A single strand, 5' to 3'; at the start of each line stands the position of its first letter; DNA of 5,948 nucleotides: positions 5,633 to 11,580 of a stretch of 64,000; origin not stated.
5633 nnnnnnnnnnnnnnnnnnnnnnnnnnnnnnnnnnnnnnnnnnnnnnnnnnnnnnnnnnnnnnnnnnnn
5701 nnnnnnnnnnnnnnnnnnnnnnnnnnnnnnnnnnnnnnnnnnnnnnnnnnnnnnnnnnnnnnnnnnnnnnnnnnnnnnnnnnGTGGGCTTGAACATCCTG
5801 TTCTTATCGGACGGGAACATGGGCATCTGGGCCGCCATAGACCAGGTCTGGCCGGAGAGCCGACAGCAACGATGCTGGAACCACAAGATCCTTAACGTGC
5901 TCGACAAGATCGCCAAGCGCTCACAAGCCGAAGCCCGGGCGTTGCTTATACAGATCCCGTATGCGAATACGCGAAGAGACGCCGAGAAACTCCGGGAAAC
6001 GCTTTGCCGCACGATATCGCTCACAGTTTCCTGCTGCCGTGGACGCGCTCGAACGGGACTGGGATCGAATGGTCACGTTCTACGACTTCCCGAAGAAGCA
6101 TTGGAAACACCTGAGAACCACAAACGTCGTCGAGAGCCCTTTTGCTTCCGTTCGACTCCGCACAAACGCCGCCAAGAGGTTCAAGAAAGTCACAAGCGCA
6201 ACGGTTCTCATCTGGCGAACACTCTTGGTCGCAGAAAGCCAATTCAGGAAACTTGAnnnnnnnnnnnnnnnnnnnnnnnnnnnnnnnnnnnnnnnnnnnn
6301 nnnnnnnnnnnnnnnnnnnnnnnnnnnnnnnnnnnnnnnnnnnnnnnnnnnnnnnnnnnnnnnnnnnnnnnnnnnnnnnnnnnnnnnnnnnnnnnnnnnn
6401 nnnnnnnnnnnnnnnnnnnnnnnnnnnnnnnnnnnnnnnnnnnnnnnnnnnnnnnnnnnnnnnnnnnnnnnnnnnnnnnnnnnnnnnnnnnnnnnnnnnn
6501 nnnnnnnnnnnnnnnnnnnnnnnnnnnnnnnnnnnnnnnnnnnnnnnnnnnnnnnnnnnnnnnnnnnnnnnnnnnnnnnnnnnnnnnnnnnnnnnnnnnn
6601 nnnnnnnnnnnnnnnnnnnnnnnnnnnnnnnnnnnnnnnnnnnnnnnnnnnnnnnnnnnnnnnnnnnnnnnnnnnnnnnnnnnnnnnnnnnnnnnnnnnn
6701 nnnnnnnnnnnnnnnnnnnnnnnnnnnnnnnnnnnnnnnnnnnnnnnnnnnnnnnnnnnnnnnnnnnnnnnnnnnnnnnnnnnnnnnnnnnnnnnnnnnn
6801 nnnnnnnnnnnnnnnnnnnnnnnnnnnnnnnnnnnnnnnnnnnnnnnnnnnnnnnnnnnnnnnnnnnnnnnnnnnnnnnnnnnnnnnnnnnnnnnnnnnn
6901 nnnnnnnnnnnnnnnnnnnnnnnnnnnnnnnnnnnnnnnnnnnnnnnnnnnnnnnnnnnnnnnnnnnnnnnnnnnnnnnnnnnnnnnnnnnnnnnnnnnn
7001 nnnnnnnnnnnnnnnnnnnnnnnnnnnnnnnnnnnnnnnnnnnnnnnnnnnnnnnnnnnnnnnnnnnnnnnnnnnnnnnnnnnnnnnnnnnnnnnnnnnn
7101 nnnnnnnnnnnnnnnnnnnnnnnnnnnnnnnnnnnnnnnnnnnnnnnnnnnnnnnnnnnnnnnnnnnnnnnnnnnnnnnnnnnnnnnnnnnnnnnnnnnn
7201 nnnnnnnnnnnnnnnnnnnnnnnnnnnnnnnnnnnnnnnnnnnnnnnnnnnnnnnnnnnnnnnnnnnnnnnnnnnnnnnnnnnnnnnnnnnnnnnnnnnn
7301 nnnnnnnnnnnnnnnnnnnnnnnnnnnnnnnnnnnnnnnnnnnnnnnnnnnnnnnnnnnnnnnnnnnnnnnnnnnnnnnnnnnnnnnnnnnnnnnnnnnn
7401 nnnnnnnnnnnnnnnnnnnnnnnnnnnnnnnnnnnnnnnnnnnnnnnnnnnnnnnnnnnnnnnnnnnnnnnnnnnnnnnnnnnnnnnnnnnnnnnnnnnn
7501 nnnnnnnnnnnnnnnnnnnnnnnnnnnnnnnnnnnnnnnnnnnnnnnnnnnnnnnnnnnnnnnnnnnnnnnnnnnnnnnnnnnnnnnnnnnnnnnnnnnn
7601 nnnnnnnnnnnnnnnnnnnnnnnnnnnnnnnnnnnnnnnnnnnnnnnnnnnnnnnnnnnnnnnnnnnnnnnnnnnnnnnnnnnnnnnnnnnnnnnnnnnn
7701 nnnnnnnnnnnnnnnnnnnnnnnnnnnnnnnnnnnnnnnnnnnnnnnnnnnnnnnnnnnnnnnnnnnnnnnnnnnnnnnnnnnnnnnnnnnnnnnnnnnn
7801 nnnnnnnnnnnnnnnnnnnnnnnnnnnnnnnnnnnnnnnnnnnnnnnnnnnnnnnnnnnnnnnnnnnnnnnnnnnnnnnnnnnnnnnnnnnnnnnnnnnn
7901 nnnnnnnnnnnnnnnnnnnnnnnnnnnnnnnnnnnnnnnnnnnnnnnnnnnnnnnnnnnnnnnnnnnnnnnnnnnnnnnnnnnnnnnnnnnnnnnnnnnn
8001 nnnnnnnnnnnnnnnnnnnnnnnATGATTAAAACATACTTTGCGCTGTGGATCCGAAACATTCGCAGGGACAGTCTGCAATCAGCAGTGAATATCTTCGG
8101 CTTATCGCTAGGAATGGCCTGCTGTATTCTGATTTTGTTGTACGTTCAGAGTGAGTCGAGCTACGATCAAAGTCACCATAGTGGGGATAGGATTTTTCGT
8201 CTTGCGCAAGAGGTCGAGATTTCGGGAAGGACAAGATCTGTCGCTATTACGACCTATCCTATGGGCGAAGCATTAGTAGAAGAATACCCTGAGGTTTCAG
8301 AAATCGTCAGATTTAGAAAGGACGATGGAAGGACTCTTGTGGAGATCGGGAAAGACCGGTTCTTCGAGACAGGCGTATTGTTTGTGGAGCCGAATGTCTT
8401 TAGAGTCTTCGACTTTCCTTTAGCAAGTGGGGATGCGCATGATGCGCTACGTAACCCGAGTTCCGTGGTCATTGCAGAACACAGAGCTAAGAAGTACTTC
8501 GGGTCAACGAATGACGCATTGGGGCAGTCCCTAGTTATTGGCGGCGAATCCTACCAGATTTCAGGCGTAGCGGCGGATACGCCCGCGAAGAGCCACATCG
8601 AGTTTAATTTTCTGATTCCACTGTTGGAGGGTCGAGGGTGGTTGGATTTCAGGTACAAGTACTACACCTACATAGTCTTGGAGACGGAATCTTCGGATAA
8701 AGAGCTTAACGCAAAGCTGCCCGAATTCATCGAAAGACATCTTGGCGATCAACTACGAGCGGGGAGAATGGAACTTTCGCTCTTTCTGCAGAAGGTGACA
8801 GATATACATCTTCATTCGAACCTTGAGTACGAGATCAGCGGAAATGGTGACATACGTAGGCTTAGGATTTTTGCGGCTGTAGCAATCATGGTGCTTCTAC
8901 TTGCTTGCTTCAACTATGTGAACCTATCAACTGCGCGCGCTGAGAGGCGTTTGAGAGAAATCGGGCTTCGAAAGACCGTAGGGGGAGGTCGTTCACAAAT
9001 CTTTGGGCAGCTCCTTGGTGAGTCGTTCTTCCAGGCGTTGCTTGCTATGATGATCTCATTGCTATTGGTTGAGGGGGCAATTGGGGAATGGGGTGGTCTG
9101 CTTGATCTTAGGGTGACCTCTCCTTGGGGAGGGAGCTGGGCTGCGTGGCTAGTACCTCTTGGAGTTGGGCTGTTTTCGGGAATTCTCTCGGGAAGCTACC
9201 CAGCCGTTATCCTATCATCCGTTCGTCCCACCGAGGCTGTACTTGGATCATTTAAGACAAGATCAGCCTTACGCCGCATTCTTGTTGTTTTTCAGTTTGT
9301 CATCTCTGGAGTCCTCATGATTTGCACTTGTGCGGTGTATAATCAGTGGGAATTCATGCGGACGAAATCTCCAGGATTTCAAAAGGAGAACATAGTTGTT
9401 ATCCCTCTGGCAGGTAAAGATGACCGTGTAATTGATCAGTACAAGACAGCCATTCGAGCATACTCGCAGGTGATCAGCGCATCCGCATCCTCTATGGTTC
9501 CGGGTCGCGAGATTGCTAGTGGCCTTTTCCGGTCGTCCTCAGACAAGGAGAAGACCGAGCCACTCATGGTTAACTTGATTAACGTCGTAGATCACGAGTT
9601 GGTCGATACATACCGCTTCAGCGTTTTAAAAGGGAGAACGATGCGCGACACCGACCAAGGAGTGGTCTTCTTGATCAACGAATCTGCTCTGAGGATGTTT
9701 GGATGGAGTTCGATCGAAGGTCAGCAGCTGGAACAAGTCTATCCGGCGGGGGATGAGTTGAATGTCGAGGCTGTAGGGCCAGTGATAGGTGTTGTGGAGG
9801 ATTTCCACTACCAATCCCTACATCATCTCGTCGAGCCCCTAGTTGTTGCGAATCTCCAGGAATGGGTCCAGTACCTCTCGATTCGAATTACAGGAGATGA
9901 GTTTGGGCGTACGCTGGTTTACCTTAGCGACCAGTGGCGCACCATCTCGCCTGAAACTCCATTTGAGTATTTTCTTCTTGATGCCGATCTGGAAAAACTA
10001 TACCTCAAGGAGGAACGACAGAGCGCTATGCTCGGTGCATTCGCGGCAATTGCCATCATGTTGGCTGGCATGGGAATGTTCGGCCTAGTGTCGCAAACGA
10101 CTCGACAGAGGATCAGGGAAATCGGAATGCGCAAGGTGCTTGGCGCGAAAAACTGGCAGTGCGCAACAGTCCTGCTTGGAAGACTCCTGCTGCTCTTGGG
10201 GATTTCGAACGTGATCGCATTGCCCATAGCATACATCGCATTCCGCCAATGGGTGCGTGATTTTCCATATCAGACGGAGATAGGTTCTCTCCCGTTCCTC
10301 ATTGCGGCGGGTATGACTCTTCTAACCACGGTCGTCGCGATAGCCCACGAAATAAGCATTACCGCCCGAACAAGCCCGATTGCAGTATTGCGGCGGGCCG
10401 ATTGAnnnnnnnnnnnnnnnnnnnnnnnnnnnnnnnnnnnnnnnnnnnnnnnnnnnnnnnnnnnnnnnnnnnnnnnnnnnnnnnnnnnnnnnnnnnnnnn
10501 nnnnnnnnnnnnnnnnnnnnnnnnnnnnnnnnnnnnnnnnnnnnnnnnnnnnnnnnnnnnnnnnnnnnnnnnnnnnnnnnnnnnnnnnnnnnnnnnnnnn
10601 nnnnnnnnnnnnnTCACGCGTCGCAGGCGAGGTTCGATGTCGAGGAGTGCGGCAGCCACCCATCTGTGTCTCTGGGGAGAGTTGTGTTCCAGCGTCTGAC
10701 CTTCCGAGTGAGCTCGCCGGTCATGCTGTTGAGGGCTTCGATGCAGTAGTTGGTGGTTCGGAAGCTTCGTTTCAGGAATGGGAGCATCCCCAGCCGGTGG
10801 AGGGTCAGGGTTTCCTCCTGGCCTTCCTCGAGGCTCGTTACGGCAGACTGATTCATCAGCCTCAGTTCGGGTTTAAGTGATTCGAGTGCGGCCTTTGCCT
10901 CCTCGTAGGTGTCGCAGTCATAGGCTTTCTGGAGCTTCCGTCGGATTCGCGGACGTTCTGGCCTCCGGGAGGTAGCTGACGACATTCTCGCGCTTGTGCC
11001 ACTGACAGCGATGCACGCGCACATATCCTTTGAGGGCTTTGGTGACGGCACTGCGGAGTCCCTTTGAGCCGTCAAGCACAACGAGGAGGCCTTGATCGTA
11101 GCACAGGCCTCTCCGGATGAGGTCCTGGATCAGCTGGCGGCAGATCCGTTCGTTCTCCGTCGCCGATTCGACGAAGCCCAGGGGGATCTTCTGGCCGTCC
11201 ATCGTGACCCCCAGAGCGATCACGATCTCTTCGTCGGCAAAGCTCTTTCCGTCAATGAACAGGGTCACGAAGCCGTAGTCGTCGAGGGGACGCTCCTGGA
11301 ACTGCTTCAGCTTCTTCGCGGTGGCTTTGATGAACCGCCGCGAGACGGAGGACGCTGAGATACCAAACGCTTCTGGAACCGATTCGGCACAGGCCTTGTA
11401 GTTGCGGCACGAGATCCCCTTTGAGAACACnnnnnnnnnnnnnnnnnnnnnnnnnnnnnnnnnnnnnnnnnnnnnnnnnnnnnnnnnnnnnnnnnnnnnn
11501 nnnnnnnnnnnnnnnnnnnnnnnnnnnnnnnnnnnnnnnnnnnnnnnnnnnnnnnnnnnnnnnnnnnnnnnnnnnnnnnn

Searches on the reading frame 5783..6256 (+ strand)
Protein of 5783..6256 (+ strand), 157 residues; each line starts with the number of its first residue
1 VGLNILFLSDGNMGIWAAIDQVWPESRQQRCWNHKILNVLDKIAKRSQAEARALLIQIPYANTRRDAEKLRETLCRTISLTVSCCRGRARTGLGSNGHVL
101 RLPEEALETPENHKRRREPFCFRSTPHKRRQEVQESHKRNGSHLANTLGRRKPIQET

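Call 39: search_protein_families(library=pfam, proteins=[window:5783-6256:+], max_evalue=0.01)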
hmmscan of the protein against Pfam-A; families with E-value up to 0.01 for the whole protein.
window:5783-6256:+ (157 aa): 2 families
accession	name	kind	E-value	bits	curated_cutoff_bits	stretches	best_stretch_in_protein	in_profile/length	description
PF00872.24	Transposase_mut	-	1.1e-06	28.3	21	1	6-74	228-293/379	Transposase, Mutator family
PF10551.15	MULE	-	0.0082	17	27.6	0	6-34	67-95/99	MULE transposase domain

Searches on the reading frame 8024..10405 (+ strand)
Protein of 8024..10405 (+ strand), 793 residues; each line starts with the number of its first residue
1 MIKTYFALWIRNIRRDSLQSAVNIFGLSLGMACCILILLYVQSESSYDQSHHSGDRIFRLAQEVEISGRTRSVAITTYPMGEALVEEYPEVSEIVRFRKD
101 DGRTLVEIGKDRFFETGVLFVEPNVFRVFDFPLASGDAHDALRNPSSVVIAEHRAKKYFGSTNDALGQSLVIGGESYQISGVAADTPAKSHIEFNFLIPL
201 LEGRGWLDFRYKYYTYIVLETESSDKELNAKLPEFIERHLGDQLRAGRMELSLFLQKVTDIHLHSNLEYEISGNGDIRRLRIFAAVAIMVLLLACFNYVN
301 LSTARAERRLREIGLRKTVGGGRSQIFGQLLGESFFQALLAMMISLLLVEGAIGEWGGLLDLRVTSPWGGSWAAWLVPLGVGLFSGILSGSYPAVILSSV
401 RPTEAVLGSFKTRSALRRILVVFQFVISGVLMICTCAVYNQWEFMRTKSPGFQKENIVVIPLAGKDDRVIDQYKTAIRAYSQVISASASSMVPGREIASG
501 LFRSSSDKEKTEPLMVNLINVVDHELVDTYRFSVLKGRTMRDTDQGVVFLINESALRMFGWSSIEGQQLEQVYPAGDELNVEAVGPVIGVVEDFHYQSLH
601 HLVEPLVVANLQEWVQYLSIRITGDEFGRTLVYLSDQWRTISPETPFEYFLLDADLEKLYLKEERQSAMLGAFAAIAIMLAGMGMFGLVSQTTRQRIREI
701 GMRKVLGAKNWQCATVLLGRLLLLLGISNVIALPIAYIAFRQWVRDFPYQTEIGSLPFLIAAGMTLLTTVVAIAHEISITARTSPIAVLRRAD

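Call 6: search_protein_families(library=ncbifam, proteins=[window:8024-10405:+], max_evalue=0.01)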
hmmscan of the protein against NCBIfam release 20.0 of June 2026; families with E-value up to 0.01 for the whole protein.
window:8024-10405:+ (793 aa): 3 families
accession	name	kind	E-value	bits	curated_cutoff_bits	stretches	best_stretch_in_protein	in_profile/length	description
TIGR03434.1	ADOP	subfamily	3.8e-74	250.2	622.3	1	10-790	9-801/803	ADOP family duplicated permease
NF038008.1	ABC_perm_DarB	equivalog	1.7e-34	118.9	700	1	12-773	4-767/777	darobactin export ABC transporter permease subunit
NF007826.0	PRK10535.1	equivalog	1.1e-05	24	966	0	280-346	521-588/648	macrolide ABC transporter ATP-binding protein/permease MacB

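Call 7: search_protein_families(library=pfam, proteins=[window:8024-10405:+], max_evalue=0.01)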
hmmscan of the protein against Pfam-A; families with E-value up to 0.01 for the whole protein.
window:8024-10405:+ (793 aa): 2 families
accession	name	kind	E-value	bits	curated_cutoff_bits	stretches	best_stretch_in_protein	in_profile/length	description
PF12704.14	MacB_PCD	-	1.2e-29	104.5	27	1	20-232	1-204/207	MacB-like periplasmic core domain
PF02687.27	FtsX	-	4.5e-21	75.6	25.5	2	285-391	2-113/120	FtsX-like permease C-terminal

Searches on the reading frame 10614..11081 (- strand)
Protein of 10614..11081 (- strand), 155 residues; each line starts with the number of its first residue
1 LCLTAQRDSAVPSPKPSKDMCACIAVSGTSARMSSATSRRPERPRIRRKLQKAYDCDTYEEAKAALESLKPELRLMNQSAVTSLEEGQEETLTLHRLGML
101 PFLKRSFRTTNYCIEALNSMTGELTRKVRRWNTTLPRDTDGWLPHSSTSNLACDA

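Call 39: search_protein_families(library=pfam, proteins=[window:10614-11081:-], max_evalue=0.01)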
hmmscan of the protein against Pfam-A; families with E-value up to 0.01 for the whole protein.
window:10614-11081:- (155 aa): 1 family
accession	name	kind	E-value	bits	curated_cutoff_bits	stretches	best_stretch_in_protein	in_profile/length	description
PF00872.24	Transposase_mut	-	0.00062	19.2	21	1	34-126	261-350/379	Transposase, Mutator family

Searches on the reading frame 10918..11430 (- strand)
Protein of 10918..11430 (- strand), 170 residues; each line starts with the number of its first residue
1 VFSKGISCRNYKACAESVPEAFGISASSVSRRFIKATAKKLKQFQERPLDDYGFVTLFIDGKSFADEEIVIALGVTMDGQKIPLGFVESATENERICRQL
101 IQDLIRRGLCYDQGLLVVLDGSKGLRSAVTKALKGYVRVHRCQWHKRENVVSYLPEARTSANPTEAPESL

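Call 39: search_protein_families(library=pfam, proteins=[window:10918-11430:-], max_evalue=0.01)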
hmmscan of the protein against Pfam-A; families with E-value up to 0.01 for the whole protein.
window:10918-11430:- (170 aa): 1 family
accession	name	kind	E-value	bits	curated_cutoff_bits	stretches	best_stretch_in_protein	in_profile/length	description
PF00872.24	Transposase_mut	-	4.5e-21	75.6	21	1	1-158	110-269/379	Transposase, Mutator family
